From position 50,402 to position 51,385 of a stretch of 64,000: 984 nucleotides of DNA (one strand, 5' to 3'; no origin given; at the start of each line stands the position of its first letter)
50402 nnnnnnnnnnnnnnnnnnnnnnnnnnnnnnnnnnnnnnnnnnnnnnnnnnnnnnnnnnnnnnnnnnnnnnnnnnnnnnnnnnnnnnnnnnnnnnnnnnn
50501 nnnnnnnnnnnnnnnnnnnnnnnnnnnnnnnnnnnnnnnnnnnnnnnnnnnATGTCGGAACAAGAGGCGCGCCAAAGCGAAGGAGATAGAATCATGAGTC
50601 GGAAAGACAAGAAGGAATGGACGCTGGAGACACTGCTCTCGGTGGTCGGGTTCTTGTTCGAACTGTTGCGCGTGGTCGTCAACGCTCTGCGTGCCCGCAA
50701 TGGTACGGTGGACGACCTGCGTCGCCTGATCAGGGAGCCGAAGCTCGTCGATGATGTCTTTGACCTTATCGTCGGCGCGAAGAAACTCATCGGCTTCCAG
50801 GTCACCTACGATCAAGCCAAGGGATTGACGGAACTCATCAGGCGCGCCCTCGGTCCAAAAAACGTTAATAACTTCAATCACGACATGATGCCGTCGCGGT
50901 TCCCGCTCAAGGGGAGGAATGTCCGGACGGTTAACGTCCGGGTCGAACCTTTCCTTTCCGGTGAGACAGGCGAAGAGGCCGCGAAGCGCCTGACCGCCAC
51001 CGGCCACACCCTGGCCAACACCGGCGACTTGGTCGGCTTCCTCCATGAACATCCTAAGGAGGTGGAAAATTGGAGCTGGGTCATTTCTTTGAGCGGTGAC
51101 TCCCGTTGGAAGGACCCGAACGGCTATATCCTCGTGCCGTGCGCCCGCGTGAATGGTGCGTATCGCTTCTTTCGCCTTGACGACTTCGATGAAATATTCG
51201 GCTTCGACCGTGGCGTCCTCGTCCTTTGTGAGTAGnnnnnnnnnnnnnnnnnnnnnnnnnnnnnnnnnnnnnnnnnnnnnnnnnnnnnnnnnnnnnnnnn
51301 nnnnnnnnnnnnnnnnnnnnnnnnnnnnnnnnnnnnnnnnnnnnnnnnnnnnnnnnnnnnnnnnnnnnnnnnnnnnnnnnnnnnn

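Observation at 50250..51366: About 1 kb GC-rich insertion at the 3-prime end of the uvrD-like gene flanked by 47-bp direct repeats that regenerate the gene end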

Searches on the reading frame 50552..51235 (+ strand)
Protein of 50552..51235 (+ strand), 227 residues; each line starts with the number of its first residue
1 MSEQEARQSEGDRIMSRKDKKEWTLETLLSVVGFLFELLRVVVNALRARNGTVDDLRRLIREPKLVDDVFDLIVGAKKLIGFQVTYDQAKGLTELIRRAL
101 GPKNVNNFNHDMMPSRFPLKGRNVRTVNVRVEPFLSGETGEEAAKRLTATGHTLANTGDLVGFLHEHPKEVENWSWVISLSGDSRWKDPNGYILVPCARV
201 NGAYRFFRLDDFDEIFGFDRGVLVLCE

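Call 13: search_protein_families(library=pfam, proteins=[window:50594-51235:+], max_evalue=0.1)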
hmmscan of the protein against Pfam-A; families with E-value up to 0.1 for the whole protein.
window:50594-51235:+ (213 aa): 0 families

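Call 19: find_encoding_contigs(protein=window:50594-51235:+, flank=6000, max_places=10)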
Protein window:50594-51235:+ (213 aa): no gene with exactly this product is on record in the collection.

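Call 20: find_encoding_contigs(protein=window:50552-51235:+, flank=8000, max_places=10)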
Protein window:50552-51235:+ (227 aa): no gene with exactly this product is on record in the collection.

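Call 22: find_homologous_proteins(query=window:50594-51235:+, max_evalue=0.001)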
Query window:50594-51235:+ (213 aa): 27 proteins with E <= 0.001 among 696 candidates.
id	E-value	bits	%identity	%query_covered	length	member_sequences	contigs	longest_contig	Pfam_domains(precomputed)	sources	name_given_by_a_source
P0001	6.4e-140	482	100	100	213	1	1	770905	-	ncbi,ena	-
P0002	9.0e-63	230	53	100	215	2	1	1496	-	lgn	-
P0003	1.3e-59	219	53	98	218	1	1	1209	-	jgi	jgi:hypothetical protein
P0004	3.0e-56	208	55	91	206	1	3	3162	-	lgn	-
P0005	1.3e-52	196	64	70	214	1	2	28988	-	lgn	-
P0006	5.6e-52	194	49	85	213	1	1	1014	-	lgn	-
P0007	6.7e-52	194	53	92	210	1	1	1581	-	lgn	-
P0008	9.7e-51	190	49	91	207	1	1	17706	-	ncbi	-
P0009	1.0e-47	180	59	71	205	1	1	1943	-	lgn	-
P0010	8.3e-44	168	52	85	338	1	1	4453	-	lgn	-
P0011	2.0e-43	166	43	100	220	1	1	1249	-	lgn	-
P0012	1.2e-40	157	46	84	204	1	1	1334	-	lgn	-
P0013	4.2e-29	120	95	31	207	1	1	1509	-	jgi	jgi:hypothetical protein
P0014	5.1e-25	106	40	96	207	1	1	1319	-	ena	-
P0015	2.0e-23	101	66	40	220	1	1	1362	-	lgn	-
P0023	5.3e-18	83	75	28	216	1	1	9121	-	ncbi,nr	ncbi:MAG: hypothetical protein NTU97_00725 [Candidatus Magasanikbacteria bacterium]|nr:hypothetical 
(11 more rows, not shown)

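Call 27: find_encoding_contigs(protein=P0005, flank=8000, max_places=4)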
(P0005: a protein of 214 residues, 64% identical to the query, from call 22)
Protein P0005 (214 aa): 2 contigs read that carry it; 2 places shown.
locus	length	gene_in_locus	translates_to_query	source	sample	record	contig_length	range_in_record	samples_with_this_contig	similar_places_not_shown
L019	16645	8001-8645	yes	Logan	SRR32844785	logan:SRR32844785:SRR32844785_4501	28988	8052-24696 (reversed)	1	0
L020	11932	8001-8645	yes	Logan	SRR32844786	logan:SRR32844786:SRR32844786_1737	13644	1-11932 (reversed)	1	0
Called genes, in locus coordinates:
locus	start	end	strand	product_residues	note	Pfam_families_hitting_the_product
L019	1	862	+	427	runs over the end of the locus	-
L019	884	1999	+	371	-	PF07907:YibE_F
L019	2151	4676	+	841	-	PF00690:Cation_ATPase_N, PF00122:E1-E2_ATPase, PF00702:Hydrolase, PF13246:Cation_ATPase, PF00689:Cation_ATPase_C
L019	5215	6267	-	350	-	PF01594:AI-2E_transport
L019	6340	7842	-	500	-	PF01943:Polysacc_synt, PF13440:Polysacc_synt_3, PF01554:MatE (weak)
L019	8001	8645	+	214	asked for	-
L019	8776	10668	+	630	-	PF16158:N_BRCA1_IG (weak), PF08486:SpoIID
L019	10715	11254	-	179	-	-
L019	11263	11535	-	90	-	-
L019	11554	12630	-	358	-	PF05673:DUF815 (faint), PF00493:MCM (faint), PF05496:RuvB_N, PF06068:TIP49 (faint), PF00004:AAA, PF07728:AAA_5, PF17864:AAA_lid_4, PF05491:WHD_RuvB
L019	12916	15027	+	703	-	PF03477:ATP-cone, PF13597:NRDD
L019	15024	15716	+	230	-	PF13353:Fer4_12, PF04055:Radical_SAM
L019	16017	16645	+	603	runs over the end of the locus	PF13620:CarboxypepD_reg (weak)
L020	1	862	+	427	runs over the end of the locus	-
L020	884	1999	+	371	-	PF07907:YibE_F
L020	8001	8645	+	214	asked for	-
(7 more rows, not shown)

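Call 28: find_encoding_contigs(protein=P0008, flank=8000, max_places=4)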
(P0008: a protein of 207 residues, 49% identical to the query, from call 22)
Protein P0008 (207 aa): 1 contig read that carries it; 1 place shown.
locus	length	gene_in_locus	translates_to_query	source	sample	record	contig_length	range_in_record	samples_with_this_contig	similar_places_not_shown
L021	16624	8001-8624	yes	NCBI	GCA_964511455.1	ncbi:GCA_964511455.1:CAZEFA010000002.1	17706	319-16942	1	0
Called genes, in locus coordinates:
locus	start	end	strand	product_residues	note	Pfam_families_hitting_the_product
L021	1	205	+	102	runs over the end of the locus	PF01541:GIY-YIG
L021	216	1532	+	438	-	PF02163:Peptidase_M50, PF13180:PDZ_2 (weak), PF17820:PDZ_6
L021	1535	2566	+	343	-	PF02912:Phe_tRNA-synt_N, PF01409:tRNA-synt_2d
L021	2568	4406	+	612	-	-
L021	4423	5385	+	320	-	PF17759:tRNA_synthFbeta, PF03147:FDX-ACB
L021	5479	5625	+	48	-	-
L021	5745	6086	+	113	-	-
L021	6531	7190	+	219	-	-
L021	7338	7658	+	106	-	-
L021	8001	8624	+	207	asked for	-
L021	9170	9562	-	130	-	PF22296:bAvd (weak)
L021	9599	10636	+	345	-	PF00078:RVT_1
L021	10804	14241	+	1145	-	PF02811:PHP, PF13742:tRNA_anti_2 (faint), PF07733:DNA_pol3_alpha, PF17657:DNA_pol3_finger, PF14579:HHH_6, PF01336:tRNA_anti-codon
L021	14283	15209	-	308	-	PF02661:Fic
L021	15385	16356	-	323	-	PF13793:Pribosyltran_N, PF00156:Pribosyltran (weak), PF14572:Pribosyl_synth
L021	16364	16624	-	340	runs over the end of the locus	?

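Call 45: find_encoding_contigs(protein=P0013, flank=5000, max_places=4)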
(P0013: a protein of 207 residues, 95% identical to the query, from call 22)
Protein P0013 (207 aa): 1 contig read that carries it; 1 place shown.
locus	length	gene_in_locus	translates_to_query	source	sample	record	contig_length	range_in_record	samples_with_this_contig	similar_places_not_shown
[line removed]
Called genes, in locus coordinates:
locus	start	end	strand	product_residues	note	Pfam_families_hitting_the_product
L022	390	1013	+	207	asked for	-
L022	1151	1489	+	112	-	-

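Call 46: list_cluster_members(proteins=[P0001])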
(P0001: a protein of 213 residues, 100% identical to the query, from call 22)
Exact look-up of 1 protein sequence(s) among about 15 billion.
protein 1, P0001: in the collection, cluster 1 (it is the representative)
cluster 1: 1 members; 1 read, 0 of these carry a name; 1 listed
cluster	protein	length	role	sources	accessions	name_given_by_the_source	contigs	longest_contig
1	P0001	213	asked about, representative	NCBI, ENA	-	-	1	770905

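Call 48: find_encoding_contigs(protein=P0001, flank=10000, max_places=4)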
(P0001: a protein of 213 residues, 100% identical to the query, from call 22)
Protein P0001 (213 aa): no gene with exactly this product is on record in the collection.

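Call 57: find_homologous_proteins(query=L021:9599-10636:+, max_evalue=1e-30)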
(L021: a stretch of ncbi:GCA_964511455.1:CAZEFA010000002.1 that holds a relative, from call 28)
Query L021:9599-10636:+ (345 aa): 8000 proteins with E <= 1e-30 among 8000 candidates; the best 120 are listed.
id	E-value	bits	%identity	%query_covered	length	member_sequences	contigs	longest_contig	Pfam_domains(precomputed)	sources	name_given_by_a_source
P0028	1.3e-233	792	100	100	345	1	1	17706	PF00078.33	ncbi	-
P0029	1.6e-170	585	77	100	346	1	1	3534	PF00078.33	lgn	-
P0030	3.7e-155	534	68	100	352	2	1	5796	PF00078.33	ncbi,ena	-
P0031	4.8e-148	511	67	100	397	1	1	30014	PF00078.33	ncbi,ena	-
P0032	1.5e-146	506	66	99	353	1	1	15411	PF00078.33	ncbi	-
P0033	1.6e-146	506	66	99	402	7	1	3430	PF00078.33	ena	-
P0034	3.8e-146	505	66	100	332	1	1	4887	PF00078.33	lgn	-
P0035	1.1e-145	503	66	100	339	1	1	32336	PF00078.33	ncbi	-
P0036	1.2e-145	503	65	100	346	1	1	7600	PF00078.33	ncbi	-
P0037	1.4e-144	499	66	100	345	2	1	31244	PF00078.33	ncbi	ncbi:MAG: reverse transcriptase/maturase family protein, partial [Patescibacteria group bacterium]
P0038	2.7e-144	499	64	99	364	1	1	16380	PF00078.33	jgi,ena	-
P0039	3.5e-144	498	65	100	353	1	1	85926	PF00078.33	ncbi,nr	ncbi:group II intron reverse transcriptase domain-containing protein [Candidatus Falkowbacteria bact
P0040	6.3e-144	497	63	100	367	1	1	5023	PF00078.33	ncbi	-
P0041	6.5e-144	497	64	100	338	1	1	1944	PF00078.33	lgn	-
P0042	6.8e-144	497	64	100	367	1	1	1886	PF00078.33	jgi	-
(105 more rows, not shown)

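Call 66: predict_structure(alignment_id=A3)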
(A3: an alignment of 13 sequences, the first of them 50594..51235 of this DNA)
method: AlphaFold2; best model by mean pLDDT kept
length: 213 residues; sequences in the alignment: 13
mean_pLDDT: 85.0   pTM: 0.70
mean pLDDT of the five models: 85.0, 85.0, 83.4, 82.8, 82.0
residues with pLDDT >= 90: 137; 70-90: 32; 50-70: 28; < 50: 16
segments of 3 or more residues with pLDDT < 50: 1-9, 59-64
pLDDT, mean of each block of 10 residues (from residue 1): 45 58 70 75 69 55 68 97 97 95 95 96 94 95 98 97 98 97 97 97 92 85
secondary structure, 60 per line:
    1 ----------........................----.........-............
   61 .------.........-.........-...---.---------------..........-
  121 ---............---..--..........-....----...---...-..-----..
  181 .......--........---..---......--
elements in order: H11-34 H39-47 H49-61 E68-73 H78-86 E110-119 H126-135 H143-152 H154-157 E162-164 E179-187 E190-197 E206-211

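Call 71: fold_search(model_id=the predicted structure, library=pdb)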
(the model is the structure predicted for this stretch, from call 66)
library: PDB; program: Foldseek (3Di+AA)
matches with E <= 10: 226; with E <= 0.001: 0
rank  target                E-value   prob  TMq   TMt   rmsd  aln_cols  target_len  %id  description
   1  2m94_MODEL_1_A        4.3e-02  0.84  0.28  0.40   7.0       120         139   18  NMR structure of the lymphocyte receptor NKR-P1A (released 2014-06-11)
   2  8oks_B                1.5e-01  0.80  0.33  0.57   7.2       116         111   10  Crystal structure of Bdellovibrio bacteriovorus Bd2740 C-terminal domain (released 2023-10-25)
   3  3wbr_H                2.0e-01  0.63  0.30  0.47   6.1       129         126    6  Crystal structure of carbohydrate recognition domain of Blood Dendritic Cell Antigen-2 (BDCA2) lectin (crystal form-3) (released 2013-12-25)
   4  9dft_A                2.0e-01  0.20  0.28  0.21  13.2       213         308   13  G1 domain of human aggrecan (released 2025-04-30)
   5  7qaj_H                2.5e-01  0.30  0.25  0.38   7.1       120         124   12  ZK002 with Anti-angiogenic and Anti-inflamamtory Properties (released 2023-06-14)
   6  3t3a_A                2.6e-01  0.35  0.26  0.40   8.3       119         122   21  Crystal structure of H107R mutant of extracellular domain of mouse receptor NKR-P1A (released 2011-08-10)
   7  6e7d_R                3.2e-01  0.35  0.26  0.43   6.3       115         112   16  Structure of the inhibitory NKR-P1B receptor bound to the host-encoded ligand, Clr-b (released 2018-10-24)
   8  6e7d_U                3.6e-01  0.25  0.25  0.40   8.1       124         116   18  Structure of the inhibitory NKR-P1B receptor bound to the host-encoded ligand, Clr-b (released 2018-10-24)
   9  1ukm_B                3.6e-01  0.21  0.24  0.37   7.3       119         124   12  Crystal structure of EMS16, an Antagonist of collagen receptor integrin alpha2beta1 (GPIa/IIa) (released 2003-11-04)
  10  3wbr_F                4.1e-01  0.51  0.31  0.48   5.9       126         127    6  Crystal structure of carbohydrate recognition domain of Blood Dendritic Cell Antigen-2 (BDCA2) lectin (crystal form-3) (released 2013-12-25)
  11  6e7d_T                4.1e-01  0.23  0.26  0.39   9.0       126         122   18  Structure of the inhibitory NKR-P1B receptor bound to the host-encoded ligand, Clr-b (released 2018-10-24)
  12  8oks_A                4.3e-01  0.72  0.35  0.60   3.5       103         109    9  Crystal structure of Bdellovibrio bacteriovorus Bd2740 C-terminal domain (released 2023-10-25)
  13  6e7d_W                4.3e-01  0.21  0.26  0.40   9.1       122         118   20  Structure of the inhibitory NKR-P1B receptor bound to the host-encoded ligand, Clr-b (released 2018-10-24)
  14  6e7d_S                4.6e-01  0.23  0.26  0.40   9.0       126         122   18  Structure of the inhibitory NKR-P1B receptor bound to the host-encoded ligand, Clr-b (released 2018-10-24)
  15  7vsx                  4.9e-01  0.03  0.12  0.15  17.3       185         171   12  Crystal structure of QL-nanoKAZ (Reverse mutant of nanoKAZ with L18Q and V27L) (released 2022-08-24)
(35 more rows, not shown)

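Call 78: find_encoding_contigs(protein=P0023, flank=6000, max_places=2)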
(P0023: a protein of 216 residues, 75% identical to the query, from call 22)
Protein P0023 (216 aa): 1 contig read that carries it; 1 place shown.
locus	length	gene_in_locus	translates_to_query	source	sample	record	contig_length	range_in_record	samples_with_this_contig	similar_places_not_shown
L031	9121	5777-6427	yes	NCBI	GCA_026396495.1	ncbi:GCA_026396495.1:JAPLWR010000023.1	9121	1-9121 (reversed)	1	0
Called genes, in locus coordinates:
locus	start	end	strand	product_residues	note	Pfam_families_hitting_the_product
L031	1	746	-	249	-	PF02899:Phage_int_SAM_1, PF13495:Phage_int_SAM_4, PF00589:Phage_integrase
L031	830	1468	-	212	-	-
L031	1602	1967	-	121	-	PF00856:SET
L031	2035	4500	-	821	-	PF00521:DNA_topoisoIV, PF03989:DNA_gyraseA_C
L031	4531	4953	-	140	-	-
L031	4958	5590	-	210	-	PF13483:Lactamase_B_3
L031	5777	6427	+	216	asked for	-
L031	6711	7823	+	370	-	PF23459:S1_RRP5 (faint), PF13509:S1_2 (faint), PF00575:S1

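Call 79: find_encoding_contigs(protein=P0004, flank=3000, max_places=3)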
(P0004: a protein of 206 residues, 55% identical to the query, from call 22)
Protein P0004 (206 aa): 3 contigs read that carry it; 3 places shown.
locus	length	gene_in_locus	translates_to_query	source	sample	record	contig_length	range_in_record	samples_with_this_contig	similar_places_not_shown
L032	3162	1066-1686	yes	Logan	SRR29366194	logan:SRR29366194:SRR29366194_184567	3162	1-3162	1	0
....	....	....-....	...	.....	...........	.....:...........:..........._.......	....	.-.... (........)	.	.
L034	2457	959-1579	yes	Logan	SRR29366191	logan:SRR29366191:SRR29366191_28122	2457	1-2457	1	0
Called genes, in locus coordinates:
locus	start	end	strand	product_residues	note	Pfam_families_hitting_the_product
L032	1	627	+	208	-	?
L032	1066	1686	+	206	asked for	-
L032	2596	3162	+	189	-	?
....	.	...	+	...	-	?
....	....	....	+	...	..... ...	-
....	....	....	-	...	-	?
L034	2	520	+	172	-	?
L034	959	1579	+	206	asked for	-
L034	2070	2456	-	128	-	?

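Call 82: find_related_loci(query=A3, collection=viral_contigs, flank=8000)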
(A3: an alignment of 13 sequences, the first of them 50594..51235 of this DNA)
Query A3 (213 aa) in viral_contigs; peptide patterns used: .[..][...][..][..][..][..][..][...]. (x = any residue, [..] = any of these).
3 stretches matched a pattern, but none encodes a relative of the query by tblastn (E <= 1e-3).

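Call 84: find_related_loci(query=window:50594-51235:+, collection=metagenome_contigs, flank=8000)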
Query window:50594-51235:+ (213 aa) in metagenome_contigs; peptide patterns used: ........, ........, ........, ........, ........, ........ (x = any residue, [..] = any of these).
342 stretches matched a pattern; 1 encode a relative of the query (tblastn E <= 1e-3); 1 distinct loci.
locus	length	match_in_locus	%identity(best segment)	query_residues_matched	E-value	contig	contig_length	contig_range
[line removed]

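Call 93: search_protein_families(library=ncbifam, proteins=[window:50594-51235:+], max_evalue=0.01)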
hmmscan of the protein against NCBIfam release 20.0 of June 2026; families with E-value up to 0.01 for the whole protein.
window:50594-51235:+ (213 aa): 0 families

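Call 94: search_protein_families(library=padloc, proteins=[window:50594-51235:+], max_evalue=0.01)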
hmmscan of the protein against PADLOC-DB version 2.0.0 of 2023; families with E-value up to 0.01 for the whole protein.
window:50594-51235:+ (213 aa): 0 families
